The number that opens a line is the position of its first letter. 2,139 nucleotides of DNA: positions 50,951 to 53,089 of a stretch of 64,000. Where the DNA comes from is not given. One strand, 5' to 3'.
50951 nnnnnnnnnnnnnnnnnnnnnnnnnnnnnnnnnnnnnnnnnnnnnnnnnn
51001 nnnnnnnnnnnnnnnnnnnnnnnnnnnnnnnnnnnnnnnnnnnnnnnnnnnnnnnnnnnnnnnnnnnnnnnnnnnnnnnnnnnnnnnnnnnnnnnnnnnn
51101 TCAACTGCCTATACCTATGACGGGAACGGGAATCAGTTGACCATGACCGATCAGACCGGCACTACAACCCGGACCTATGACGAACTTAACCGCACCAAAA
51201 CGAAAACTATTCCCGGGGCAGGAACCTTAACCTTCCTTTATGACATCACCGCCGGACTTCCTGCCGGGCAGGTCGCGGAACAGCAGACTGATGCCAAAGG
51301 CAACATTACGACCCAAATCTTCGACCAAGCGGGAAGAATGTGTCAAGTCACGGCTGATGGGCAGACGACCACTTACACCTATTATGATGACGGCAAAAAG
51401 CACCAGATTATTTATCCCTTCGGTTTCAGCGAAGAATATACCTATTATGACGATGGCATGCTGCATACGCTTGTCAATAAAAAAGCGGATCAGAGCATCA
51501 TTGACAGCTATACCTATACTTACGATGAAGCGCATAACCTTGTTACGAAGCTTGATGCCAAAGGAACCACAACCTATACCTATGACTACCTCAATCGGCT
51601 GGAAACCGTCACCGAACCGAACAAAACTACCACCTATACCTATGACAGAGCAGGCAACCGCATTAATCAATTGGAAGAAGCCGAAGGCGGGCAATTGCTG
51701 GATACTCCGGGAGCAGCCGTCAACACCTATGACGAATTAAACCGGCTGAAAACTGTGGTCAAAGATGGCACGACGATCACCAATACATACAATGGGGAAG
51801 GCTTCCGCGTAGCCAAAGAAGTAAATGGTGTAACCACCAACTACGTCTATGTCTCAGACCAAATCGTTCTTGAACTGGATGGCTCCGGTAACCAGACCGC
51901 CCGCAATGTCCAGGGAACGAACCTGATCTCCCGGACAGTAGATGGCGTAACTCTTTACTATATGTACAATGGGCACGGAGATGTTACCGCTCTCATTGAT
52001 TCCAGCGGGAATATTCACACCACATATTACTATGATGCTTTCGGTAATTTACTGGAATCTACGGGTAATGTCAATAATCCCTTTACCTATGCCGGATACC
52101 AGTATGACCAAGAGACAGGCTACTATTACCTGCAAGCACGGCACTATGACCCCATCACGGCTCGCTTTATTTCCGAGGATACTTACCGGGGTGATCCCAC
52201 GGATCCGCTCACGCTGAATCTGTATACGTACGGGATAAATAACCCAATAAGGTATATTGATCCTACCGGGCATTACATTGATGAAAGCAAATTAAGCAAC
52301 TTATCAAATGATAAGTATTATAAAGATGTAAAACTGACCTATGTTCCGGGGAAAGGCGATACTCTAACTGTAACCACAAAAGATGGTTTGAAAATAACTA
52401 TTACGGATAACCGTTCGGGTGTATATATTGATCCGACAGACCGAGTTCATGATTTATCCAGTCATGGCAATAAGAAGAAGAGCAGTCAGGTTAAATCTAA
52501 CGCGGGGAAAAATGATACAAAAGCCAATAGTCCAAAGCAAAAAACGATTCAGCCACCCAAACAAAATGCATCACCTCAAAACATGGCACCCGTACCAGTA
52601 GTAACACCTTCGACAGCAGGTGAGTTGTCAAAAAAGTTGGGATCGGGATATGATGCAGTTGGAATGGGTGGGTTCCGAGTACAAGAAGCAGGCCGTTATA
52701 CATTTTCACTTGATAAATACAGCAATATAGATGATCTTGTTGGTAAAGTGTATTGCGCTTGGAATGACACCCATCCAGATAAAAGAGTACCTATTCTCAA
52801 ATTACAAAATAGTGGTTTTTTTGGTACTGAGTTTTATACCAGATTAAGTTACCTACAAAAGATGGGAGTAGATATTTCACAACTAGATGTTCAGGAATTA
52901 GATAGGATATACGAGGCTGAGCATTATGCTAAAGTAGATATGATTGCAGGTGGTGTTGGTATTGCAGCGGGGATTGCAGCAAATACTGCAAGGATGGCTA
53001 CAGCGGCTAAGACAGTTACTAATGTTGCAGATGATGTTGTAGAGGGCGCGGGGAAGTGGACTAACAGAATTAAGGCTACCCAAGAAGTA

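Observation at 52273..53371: Unclassified 365-aa C-terminal cargo after the RHS DPxGx cleavage site, with a compositional break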

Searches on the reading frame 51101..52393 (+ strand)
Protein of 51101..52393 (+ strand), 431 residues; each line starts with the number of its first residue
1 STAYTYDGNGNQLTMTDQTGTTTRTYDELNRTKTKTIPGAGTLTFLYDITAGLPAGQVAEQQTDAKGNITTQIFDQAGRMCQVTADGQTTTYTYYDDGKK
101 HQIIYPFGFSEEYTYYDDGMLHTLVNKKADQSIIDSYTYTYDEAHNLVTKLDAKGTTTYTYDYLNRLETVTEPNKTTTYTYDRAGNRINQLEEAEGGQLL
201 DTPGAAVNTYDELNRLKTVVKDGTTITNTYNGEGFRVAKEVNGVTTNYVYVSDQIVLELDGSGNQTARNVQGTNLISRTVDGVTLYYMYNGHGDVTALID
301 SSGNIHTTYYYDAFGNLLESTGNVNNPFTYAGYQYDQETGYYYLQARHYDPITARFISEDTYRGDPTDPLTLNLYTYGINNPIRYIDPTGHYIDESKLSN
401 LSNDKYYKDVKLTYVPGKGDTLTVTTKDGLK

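Call 7: search_protein_families(library=pfam, proteins=[window:51101-52273:+], max_evalue=1)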
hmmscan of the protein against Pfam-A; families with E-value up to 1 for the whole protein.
window:51101-52273:+ (391 aa): 3 families
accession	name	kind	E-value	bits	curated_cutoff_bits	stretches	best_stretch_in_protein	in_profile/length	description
PF05593.20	RHS_repeat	-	4.2e-21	75.3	22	6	141-177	1-38/38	RHS Repeat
PF21139.3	BT_MCC_alpha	-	0.021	15.7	31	0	75-100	76-101/118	Methylcrotonyl-CoA carboxylase, alpha-subunit, BT domain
PF23836.1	DUF7206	-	0.23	12.5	25.6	1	109-165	25-81/107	Family of unknown function (DUF7206)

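Call 58: search_protein_families(library=ncbifam, proteins=[window:51101-52393:+], max_evalue=0.01)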
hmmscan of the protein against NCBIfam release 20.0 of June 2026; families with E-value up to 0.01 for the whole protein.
window:51101-52393:+ (431 aa): 3 families
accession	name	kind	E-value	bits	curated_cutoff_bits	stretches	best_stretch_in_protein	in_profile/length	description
TIGR03696.1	Rhs_assc_core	domain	1.7e-20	73.3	32.5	1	311-391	1-76/76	RHS repeat-associated core domain-containing protein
NF041261.1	RHS_core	equivalog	2.2e-16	58.9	2000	2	286-390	1159-1260/1261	RHS element core protein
TIGR01643.1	YD_repeat_2x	repeat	1.2e-14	54.1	15.8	1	137-160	18-42/42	YD repeat-containing protein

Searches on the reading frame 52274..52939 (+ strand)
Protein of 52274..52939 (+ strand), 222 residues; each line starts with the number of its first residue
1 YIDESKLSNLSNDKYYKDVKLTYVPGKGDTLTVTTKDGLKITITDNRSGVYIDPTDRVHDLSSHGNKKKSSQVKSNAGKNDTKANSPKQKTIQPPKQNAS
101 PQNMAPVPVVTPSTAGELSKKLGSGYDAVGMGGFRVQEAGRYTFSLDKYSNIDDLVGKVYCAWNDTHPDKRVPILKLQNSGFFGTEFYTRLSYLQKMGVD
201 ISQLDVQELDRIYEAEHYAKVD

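Call 37: search_protein_representatives(protein=window:52274-52939:+)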
Query: 222 residues. Proteins with E-value up to 0.001 (for the whole library): 11; up to 1e-10: 5; up to 1e-30: 0. The best 11 are listed.
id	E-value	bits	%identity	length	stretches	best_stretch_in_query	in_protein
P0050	9.7e-24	100.7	44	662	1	115-222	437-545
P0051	2.0e-19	86.6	52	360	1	130-221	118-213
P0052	1.0e-13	67.9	44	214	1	126-220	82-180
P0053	3.9e-13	66.0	46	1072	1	139-221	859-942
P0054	6.4e-11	58.8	45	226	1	145-221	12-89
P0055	1.3e-10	57.7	63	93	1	10-58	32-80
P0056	1.9e-06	44.1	51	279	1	165-221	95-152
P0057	2.6e-06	43.7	51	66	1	19-70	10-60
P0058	1.4e-05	41.3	32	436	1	143-221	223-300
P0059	2.0e-05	40.8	46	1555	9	18-47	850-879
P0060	4.7e-04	36.3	38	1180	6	130-156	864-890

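Call 39: search_protein_families(library=pfam, proteins=[P0050, P0051, P0052, P0053, P0054, P0056, P0058, P0055, P0057], max_evalue=0.1)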
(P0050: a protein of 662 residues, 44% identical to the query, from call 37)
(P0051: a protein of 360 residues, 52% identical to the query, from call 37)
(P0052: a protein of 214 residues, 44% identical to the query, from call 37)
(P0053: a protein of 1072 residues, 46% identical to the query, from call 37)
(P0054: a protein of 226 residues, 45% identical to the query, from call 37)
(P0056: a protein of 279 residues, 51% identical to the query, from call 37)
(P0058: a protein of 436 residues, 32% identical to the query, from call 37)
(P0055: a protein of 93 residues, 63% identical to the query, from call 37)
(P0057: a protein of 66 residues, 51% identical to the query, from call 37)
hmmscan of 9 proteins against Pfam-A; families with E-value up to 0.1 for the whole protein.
P0050 (662 aa): 3 families
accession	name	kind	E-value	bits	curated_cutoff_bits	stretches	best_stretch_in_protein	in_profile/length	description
PF01471.23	PG_binding_1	-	9.1e-16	58.2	23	1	316-379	2-56/57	Putative peptidoglycan binding domain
PF13699.11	eCIS_core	-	6.1e-10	39.6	22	1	118-181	2-76/79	eCIS core domain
PF04444.19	Dioxygenase_N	-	0.026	14.8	27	0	252-282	39-69/75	Catechol dioxygenase N terminus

P0051 (360 aa): 1 family
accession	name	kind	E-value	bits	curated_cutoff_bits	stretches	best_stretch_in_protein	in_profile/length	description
PF05593.20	RHS_repeat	-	0.00077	20.3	22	1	14-41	2-28/38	RHS Repeat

P0052 (214 aa): 0 families

P0053 (1072 aa): 2 families
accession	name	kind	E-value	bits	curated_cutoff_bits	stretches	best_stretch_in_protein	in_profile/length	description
PF05593.20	RHS_repeat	-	1.9e-43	146.5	22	8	60-92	1-33/38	RHS Repeat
PF04627.18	ATP-synt_Eps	-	0.1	13.1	27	0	540-565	21-46/49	Mitochondrial ATP synthase epsilon chain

P0054 (226 aa): 0 families

P0056 (279 aa): 2 families
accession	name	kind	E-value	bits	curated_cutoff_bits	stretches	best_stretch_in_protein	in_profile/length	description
PF02195.25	ParB_N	-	7.6e-09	35.9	26.3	1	210-277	11-77/95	ParB N-terminal domain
PF25023.1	TEN_YD-shell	-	0.092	11.2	50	0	8-66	834-894/909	Teneurin YD-shell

P0058 (436 aa): 2 families
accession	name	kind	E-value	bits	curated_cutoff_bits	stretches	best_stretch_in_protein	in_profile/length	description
PF15649.12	Tox-REase-7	-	6.1e-18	65.3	25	1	339-420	1-84/84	Restriction endonuclease fold toxin 7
PF05593.20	RHS_repeat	-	4.6e-06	27.3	22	1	9-45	1-37/38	RHS Repeat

P0055 (93 aa): 0 families

P0057 (66 aa): 1 family
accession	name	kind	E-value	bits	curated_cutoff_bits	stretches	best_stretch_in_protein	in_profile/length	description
PF09926.15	DUF2158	-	0.0056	16.9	22.3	1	18-41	2-19/50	Uncharacterized small protein (DUF2158)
